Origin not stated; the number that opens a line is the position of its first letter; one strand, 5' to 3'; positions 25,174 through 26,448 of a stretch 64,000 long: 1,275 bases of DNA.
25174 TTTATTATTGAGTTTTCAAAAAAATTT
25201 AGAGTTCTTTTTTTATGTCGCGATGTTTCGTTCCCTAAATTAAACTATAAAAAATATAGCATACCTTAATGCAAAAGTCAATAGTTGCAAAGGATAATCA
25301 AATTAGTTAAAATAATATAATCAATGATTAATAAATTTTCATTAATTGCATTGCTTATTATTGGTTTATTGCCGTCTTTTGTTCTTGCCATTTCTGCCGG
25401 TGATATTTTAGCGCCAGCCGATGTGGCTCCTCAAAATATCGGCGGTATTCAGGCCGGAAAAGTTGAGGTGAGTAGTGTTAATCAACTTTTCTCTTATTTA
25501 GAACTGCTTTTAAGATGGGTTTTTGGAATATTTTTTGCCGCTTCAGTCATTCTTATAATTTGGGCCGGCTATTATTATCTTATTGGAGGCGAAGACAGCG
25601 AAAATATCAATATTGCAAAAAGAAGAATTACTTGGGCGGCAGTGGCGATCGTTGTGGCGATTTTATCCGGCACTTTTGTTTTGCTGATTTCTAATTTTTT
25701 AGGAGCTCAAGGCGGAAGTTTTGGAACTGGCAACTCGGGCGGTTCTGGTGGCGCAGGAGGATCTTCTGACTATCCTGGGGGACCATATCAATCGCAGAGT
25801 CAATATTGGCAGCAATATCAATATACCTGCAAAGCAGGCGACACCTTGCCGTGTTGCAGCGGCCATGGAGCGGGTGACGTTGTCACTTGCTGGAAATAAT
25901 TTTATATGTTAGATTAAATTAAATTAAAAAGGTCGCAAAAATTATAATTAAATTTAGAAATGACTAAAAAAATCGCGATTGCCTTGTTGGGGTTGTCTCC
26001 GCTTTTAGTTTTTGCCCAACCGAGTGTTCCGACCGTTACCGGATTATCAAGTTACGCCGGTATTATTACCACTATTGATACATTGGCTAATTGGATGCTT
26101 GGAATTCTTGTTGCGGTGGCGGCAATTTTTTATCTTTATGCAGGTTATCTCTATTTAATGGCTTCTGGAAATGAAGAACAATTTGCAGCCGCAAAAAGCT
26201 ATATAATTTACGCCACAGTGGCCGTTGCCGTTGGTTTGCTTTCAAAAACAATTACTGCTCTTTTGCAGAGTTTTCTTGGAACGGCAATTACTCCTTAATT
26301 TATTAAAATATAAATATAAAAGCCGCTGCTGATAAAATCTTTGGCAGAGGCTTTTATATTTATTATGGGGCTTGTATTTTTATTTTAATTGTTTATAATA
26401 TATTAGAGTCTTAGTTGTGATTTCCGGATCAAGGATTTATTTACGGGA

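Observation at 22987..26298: Array of five paralogous VirB2/TrbC-like 2-TM proteins with variable Gly/Cys-rich tails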

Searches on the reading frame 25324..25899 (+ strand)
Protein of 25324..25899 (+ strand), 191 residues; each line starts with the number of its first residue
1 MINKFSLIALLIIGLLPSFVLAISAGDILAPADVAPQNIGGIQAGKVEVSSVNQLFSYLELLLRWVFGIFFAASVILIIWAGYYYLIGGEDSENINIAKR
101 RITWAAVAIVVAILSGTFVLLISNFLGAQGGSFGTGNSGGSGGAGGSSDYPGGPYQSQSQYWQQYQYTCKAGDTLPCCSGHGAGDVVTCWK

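Call 3: search_protein_families(library=pfam, proteins=[window:25324-25899:+], max_evalue=1)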
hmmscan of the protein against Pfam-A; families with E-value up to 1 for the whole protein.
window:25324-25899:+ (191 aa): 3 families
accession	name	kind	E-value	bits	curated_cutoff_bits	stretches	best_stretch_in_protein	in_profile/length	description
PF18895.5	T4SS_pilin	-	1.4e-08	35.1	26.6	1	62-119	12-68/71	Type IV secretion system pilin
PF04956.18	TrbC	-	0.0087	16.7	27.9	1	61-121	43-97/98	TrbC/VIRB2 pilin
PF13789.11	DUF4181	-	0.32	11.9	25.4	1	50-110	24-71/108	Domain of unknown function (DUF4181)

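Call 9: find_encoding_contigs(protein=window:25324-25899:+, flank=10000, max_places=6)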
Protein window:25324-25899:+ (191 aa): 1 contig read that carries it; 1 place shown.
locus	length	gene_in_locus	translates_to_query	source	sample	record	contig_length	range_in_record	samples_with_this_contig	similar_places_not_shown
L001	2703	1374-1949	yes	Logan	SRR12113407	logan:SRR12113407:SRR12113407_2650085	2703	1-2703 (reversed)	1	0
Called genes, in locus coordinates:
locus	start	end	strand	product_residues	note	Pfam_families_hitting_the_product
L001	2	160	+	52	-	?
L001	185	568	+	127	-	PF18895:T4SS_pilin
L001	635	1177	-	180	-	-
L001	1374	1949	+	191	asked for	PF18895:T4SS_pilin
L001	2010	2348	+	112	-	PF18895:T4SS_pilin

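Call 16: search_protein_families(library=ncbifam, proteins=[window:25324-25899:+], max_evalue=0.1)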
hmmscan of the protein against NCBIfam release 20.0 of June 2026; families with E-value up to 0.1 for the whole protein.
window:25324-25899:+ (191 aa): 1 family
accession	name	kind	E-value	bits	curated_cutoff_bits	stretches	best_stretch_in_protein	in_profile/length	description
NF045849.1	ICE_MMCAP2_0565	equivalog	3e-05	23.6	40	1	53-123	7-77/80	Mbov_0395 family pilin-like conjugal transfer protein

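Call 17: find_homologous_proteins(query=window:25324-25899:+, max_evalue=0.001)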
Query window:25324-25899:+ (191 aa): 4 proteins with E <= 0.001 among 804 candidates.
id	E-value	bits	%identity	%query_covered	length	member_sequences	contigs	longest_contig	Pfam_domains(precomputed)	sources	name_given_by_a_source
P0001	2.0e-120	418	100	100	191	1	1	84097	PF18895.6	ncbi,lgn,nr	ncbi:hypothetical protein HZC33_01285 [Candidatus Wolfebacteria bacterium]|nr:hypothetical protein [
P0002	3.2e-43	166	46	100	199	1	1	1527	PF18895.6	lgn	-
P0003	1.9e-39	154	46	100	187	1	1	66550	PF18895.6,PF04956.19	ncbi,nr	ncbi:hypothetical protein HZB04_02345 [Candidatus Wolfebacteria bacterium]|nr:hypothetical protein [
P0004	1.5e-34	138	48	74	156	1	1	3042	PF18895.6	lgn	-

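Call 22: find_encoding_contigs(protein=P0003, flank=10000, max_places=4)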
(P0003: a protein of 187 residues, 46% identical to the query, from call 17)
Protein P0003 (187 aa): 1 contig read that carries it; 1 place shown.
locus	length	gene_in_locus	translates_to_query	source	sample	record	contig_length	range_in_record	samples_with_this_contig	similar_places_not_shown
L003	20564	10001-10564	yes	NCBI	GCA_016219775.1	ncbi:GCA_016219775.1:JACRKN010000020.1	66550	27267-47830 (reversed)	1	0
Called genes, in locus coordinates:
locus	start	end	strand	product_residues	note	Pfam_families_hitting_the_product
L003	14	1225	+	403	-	PF28597:T2SSF_N (faint), PF00482:T2SSF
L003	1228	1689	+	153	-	PF07963:N_methyl (weak)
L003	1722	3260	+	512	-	PF05635:23S_rRNA_IVP, PF22296:bAvd (weak), PF07963:N_methyl (weak)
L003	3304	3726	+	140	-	PF01909:NTP_transf_2, PF18765:Polbeta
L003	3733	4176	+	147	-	PF01934:HepT-like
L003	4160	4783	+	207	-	-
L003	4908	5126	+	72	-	-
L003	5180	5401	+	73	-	PF10049:DUF2283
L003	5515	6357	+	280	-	-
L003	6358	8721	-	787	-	PF07517:SecA_DEAD, PF01043:SecA_PP_bind, PF21090:P-loop_SecA, PF07516:SecA_SW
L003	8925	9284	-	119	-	PF02482:Ribosomal_S30AE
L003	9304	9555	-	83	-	PF01541:GIY-YIG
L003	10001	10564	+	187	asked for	PF04956:TrbC (weak), PF18895:T4SS_pilin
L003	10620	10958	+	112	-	PF18895:T4SS_pilin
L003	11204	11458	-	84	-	-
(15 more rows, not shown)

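Call 27: find_related_loci(query=A3, collection=genome_contigs, flank=10000)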
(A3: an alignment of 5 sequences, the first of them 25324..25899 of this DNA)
Query A3 (191 aa) in genome_contigs; peptide patterns used: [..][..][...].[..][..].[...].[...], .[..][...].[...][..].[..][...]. (x = any residue, [..] = any of these).
72 stretches matched a pattern; 4 encode a relative of the query (tblastn E <= 1e-3); 4 distinct loci.
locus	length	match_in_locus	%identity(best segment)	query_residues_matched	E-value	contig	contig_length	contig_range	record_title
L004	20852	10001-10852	29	6-166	3e-16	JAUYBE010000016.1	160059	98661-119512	MAG: bacterium isolate C19_maxbin.019_sub C19_k141_31568, whole genome shotgun sequence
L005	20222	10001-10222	34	55-128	5e-10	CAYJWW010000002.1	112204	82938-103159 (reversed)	MAG TPA_asm: uncultured Candidatus Saccharibacteria bacterium isolate ERP125453_co1_514 genome assembly, contig: NODE_73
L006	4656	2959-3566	33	12-129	6e-10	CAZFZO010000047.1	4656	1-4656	MAG TPA_asm: uncultured Candidatus Saccharibacteria bacterium isolate SRP278252_co1_151 genome assembly, contig: NODE_37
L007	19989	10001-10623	35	53-136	1e-9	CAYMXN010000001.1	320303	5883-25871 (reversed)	MAG TPA_asm: uncultured Candidatus Saccharibacteria bacterium isolate SRP292972_co3_20 genome assembly, contig: NODE_39_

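Call 32: search_protein_families(library=pfam, proteins=[L004:5333-7816:+, L004:7813-9165:+, L005:3248-5722:+, L005:6206-7501:+, L005:7730-8854:+, L007:3556-6027:+, L007:7400-8719:+, L004:3233-3916:+, L004:4273-4911:+, L005:5769-6164:+], max_evalue=0.01)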
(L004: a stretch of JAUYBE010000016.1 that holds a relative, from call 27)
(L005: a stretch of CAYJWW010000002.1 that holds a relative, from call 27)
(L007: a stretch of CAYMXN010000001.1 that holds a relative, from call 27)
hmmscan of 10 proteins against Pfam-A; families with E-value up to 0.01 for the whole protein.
L004:5333-7816:+ (827 aa): 2 families
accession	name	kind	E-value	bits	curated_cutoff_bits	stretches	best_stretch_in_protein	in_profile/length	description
PF00521.26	DNA_topoisoIV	-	1.7e-163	544.9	31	1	40-481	1-431/432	DNA gyrase/topoisomerase IV, subunit A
PF03989.18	DNA_gyraseA_C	-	4.6e-70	231.3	27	6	781-826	1-46/48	DNA gyrase C-terminal domain, beta-propeller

L004:7813-9165:+ (450 aa): 2 families
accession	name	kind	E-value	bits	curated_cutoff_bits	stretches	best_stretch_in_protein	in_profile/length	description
PF01547.30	SBP_bac_1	-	4.1e-22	80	26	1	63-368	6-304/307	Bacterial extracellular solute-binding protein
PF13416.11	SBP_bac_8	-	4.3e-22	79.6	27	1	69-395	1-275/279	Bacterial extracellular solute-binding protein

L005:3248-5722:+ (824 aa): 2 families
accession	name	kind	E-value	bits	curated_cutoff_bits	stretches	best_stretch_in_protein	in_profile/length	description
PF00521.26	DNA_topoisoIV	-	3.1e-159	530.9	31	1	43-483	1-431/432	DNA gyrase/topoisomerase IV, subunit A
PF03989.18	DNA_gyraseA_C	-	1.6e-69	229.5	27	6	779-824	2-47/48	DNA gyrase C-terminal domain, beta-propeller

L005:6206-7501:+ (431 aa): 2 families
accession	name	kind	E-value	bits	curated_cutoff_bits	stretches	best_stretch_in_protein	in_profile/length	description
PF01547.30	SBP_bac_1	-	3.3e-27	96.7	26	1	49-347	5-306/307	Bacterial extracellular solute-binding protein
PF13416.11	SBP_bac_8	-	6e-26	92.3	27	1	65-362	11-264/279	Bacterial extracellular solute-binding protein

L005:7730-8854:+ (374 aa): 2 families
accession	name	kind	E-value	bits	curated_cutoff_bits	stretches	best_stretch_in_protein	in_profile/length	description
PF18896.5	SLT_3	-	8.6e-10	39.4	27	1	260-367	11-88/89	Lysozyme like domain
PF18895.5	T4SS_pilin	-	5.6e-09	36.4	26.6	1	144-212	4-71/71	Type IV secretion system pilin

L007:3556-6027:+ (823 aa): 2 families
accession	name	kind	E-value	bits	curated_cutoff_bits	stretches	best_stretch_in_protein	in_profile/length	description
PF00521.26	DNA_topoisoIV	-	1.2e-159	532.3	31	1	37-479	1-431/432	DNA gyrase/topoisomerase IV, subunit A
PF03989.18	DNA_gyraseA_C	-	2e-61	203.6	27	6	672-718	1-47/48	DNA gyrase C-terminal domain, beta-propeller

L007:7400-8719:+ (439 aa): 2 families
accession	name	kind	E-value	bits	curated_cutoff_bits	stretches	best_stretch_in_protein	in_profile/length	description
PF01547.30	SBP_bac_1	-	7.2e-29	102.2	26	1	53-346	4-305/307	Bacterial extracellular solute-binding protein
PF13416.11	SBP_bac_8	-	6.1e-26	92.3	27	1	60-365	2-266/279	Bacterial extracellular solute-binding protein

L004:3233-3916:+ (227 aa): 1 family
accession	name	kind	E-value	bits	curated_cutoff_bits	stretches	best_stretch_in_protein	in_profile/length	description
PF05552.17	MS_channel_1st_1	-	6.2e-14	52.1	22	2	13-60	2-49/50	Mechanosensitive ion channel, conserved TM helix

L004:4273-4911:+ (212 aa): 1 family
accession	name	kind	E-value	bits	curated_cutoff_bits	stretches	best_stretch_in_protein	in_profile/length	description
PF13483.12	Lactamase_B_3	-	1.9e-23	83.6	24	1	3-156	2-158/160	Beta-lactamase superfamily domain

L005:5769-6164:+ (131 aa): 1 family
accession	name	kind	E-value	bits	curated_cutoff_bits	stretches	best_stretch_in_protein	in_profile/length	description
PF13366.12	PDDEXK_3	-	1.2e-25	90.6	22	1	14-126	2-116/117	PD-(D/E)XK nuclease superfamily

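Call 78: search_protein_families(library=pfam, proteins=[L005:16836-18977:+, L005:12960-14255:+, L005:19019-20017:+, L005:11662-12675:-, L007:12462-13775:-, L007:17903-19024:-, L007:15586-16530:-, L004:12466-13551:-, L004:16223-17503:+], max_evalue=0.01)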
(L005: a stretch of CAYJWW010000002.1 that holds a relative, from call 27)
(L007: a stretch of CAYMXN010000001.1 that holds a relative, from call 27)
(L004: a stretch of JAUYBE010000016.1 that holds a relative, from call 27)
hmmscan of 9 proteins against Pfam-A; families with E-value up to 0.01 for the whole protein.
L005:16836-18977:+ (713 aa): 6 families
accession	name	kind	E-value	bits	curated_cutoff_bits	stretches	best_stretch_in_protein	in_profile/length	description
PF01138.27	RNase_PH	-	7.5e-49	165.9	25.5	2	331-464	1-130/130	3' exoribonuclease family, domain 1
PF00575.29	S1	-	3.1e-16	60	22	1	637-708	2-74/74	S1 RNA binding domain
PF03725.20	RNase_PH_C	-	2.5e-10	40.6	20.8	1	153-218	1-66/67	3' exoribonuclease family, domain 2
PF03726.19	PNPase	-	8.7e-10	39.4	24.6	1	250-327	2-80/81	Polyribonucleotide nucleotidyltransferase, RNA binding domain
PF00013.35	KH_1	-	1e-06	28.8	21.5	1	573-630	2-64/66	KH domain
PF23459.1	S1_RRP5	-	0.0029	18.6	27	1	640-698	4-62/72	RRP5 S1 domain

L005:12960-14255:+ (431 aa): 0 families

L005:19019-20017:+ (332 aa): 0 families

L005:11662-12675:- (337 aa): 1 family
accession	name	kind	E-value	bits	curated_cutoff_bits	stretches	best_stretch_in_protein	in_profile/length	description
PF16326.10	ABC_tran_CTD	-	0.0018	18.9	32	1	72-125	6-58/69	ABC transporter C-terminal domain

L007:12462-13775:- (437 aa): 0 families

L007:17903-19024:- (373 aa): 2 families
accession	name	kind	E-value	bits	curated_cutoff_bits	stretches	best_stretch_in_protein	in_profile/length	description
PF02646.22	RmuC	-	8e-49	166.7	26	1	72-346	4-273/291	RmuC family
PF20667.3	Sec10_N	-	0.0003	21.3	27.4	0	310-356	31-77/118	Exocyst complex component Sec10, N-terminal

L007:15586-16530:- (314 aa): 4 families
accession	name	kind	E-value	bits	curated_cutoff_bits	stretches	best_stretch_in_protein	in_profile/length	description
PF00589.27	Phage_integrase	-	8.2e-43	146.6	27.1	1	124-299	3-170/172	Phage integrase family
PF02899.23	Phage_int_SAM_1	-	3.3e-11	43.7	22.3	1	9-101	2-82/83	Phage integrase, N-terminal SAM-like domain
PF13495.12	Phage_int_SAM_4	-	2e-07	31.8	27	1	7-66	1-60/85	Phage integrase, N-terminal SAM-like domain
PF13102.12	Phage_int_SAM_5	-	0.0043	17.8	22.3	0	17-103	13-87/98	Phage integrase SAM-like domain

L004:12466-13551:- (361 aa): 1 family
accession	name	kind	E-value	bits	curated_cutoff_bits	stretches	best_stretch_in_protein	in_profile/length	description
PF01145.31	Band_7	-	4.2e-18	66.4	23.6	1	24-303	2-172/176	SPFH domain / Band 7 family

L004:16223-17503:+ (426 aa): 5 families
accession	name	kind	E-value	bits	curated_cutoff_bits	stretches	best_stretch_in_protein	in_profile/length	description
PF00464.25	SHMT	-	1.8e-170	567.3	27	1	14-400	4-399/399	Serine hydroxymethyltransferase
PF00155.27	Aminotran_1_2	-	2.5e-06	27.4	19.7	1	97-379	66-345/361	Aminotransferase class I and II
PF01212.27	Beta_elim_lyase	-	0.0002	21.2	27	1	104-325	55-239/288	Beta-eliminating lyase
PF01053.26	Cys_Met_Meta_PP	-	0.0027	16.7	27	1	104-243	75-205/381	Cys/Met metabolism PLP-dependent enzyme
PF21117.3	MRB1590_C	-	0.0061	17.6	27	0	280-325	28-72/102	MRB1590 C-terminal domain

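Call 97: predict_structure(alignment_id=A8)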
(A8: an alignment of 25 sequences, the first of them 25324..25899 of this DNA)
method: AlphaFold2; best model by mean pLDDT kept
length: 191 residues; sequences in the alignment: 25
mean_pLDDT: 71.7   pTM: 0.45
mean pLDDT of the five models: 71.7, 68.3, 66.8, 66.7, 64.4
residues with pLDDT >= 90: 25; 70-90: 95; 50-70: 38; < 50: 33
segments of 3 or more residues with pLDDT < 50: 42-44, 129-153
pLDDT, mean of each block of 10 residues (from residue 1): 74 75 58 52 56 76 81 82 79 85 84 79 64 43 46 47 88 95 95 81
secondary structure, 60 per line:
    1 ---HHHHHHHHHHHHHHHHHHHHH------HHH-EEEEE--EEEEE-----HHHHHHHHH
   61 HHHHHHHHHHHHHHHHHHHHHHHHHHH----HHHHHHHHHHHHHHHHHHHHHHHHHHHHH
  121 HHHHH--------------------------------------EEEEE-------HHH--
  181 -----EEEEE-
elements in order: H4-24 E35-39 E42-46 H52-87 H92-125 E164-168 E186-190

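Call 102: fold_search(model_id=the predicted structure, library=pdb)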
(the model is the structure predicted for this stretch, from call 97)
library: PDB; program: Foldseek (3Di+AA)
matches with E <= 10: 57; with E <= 0.001: 0
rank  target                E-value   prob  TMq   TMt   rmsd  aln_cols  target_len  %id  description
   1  4biz_D                2.2e+00  0.28  0.28  0.26   5.8        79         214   14  Crystal structure of CpxAHDC (orthorhombic form 2) (released 2014-04-23)
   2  4biz_F                2.7e+00  0.28  0.26  0.23   4.3        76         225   16  Crystal structure of CpxAHDC (orthorhombic form 2) (released 2014-04-23)
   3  5n9j_Z                2.9e+00  0.25  0.31  0.45   4.7        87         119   15  Core Mediator of transcriptional regulation (released 2017-05-17)
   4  5u0p_V                3.2e+00  0.11  0.24  0.34   5.5        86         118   15  Cryo-EM structure of the transcriptional Mediator (released 2017-03-08)
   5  9oox_A                3.4e+00  0.09  0.23  0.35   6.8        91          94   10  Cryo-EM Structure of the Escherichia phage HK446 Rip1 in complex with the Enterobacteria phage T6 small terminase (released 2026-02-04)
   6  6ixg_B                3.6e+00  0.10  0.18  0.16   6.8        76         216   10  Crystal structure of native apo SH3BP5 (P41) (released 2019-03-20)
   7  8h7e_B                3.9e+00  0.20  0.28  0.50   4.6        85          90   10  Crystal structure of a de novo enzyme, ferric enterobactin esterase Syn-F4 (K4T) at 2.0 angstrom resolution (released 2023-09-20)
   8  1skv_A                4.4e+00  0.13  0.20  0.48   5.2        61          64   15  Crystal Structure of D-63 from Sulfolobus Spindle Virus 1 (released 2004-07-13)
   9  4h63_V                4.4e+00  0.11  0.25  0.36   5.3        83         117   13  Structure of the Schizosaccharomyces pombe Mediator head module (released 2012-10-31)
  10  3wu2_z                5.0e+00  0.11  0.20  0.47   5.2        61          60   20  Crystal structure analysis of Photosystem II complex (released 2014-09-03)
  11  5b5e_z                5.0e+00  0.11  0.20  0.46   5.2        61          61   20  Crystal structure analysis of Photosystem II complex (released 2017-02-01)
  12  1ijp_MODEL_1_A        5.3e+00  0.25  0.29  0.59   3.6        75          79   17  Solution Structure of Ala20Pro/Pro64Ala substituted subunit c of Escherichia coli ATP synthase (released 2002-03-27)
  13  5lfk_B                5.3e+00  0.13  0.25  0.21   6.2        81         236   18  Crystal structure of CpxAHDC (hemiphosphorylated form) (released 2017-06-07)
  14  7z1l_O                5.3e+00  0.10  0.27  0.11   9.3       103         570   10  Structure of yeast RNA Polymerase III Pre-Termination Complex (PTC) (released 2022-08-31)
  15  3tkl_B                5.3e+00  0.06  0.22  0.22   7.7       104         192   12  Crystal structure of the GTP-bound Rab1a in complex with the coiled-coil domain of LidA from Legionella pneumophila (released 2012-06-27)
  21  8dfu_0                6.3e+00  0.14  0.28  0.54   4.5        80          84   14  Cryo-EM structure of conjugation pili from Aeropyrum pernix (released 2023-03-22)
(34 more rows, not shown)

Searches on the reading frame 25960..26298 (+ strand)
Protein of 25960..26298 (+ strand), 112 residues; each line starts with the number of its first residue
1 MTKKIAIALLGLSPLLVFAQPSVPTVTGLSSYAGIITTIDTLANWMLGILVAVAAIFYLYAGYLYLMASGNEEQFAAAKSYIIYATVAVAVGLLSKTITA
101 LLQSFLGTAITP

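Call 3: search_protein_families(library=pfam, proteins=[window:25960-26298:+], max_evalue=1)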
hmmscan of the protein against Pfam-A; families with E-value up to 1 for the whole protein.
window:25960-26298:+ (112 aa): 4 families
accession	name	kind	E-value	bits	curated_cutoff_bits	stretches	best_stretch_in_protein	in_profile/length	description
PF18895.5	T4SS_pilin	-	2.8e-09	37.4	26.6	1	35-101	5-70/71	Type IV secretion system pilin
PF20966.2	MASE6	-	0.028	14.9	27.4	1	27-100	13-89/170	MASE6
PF14256.11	YwiC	-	0.12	13.1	25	1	23-100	13-80/126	YwiC-like protein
PF19066.5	P9_TM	-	0.86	9.9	25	1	70-106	25-61/69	Minor capsid protein P9 transmembrane helices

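Call 16: search_protein_families(library=ncbifam, proteins=[window:25960-26298:+], max_evalue=0.1)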
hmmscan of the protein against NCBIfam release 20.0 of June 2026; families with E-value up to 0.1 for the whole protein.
window:25960-26298:+ (112 aa): 2 families
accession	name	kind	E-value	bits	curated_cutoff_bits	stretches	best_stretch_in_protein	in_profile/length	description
NF045849.1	ICE_MMCAP2_0565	equivalog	1.7e-05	24.4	40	1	35-97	9-71/80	Mbov_0395 family pilin-like conjugal transfer protein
NF045890.1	conj_pls20_p028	equivalog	0.018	13.9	150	1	25-107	48-125/377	pLS20_p028 family conjugation system transmembrane protein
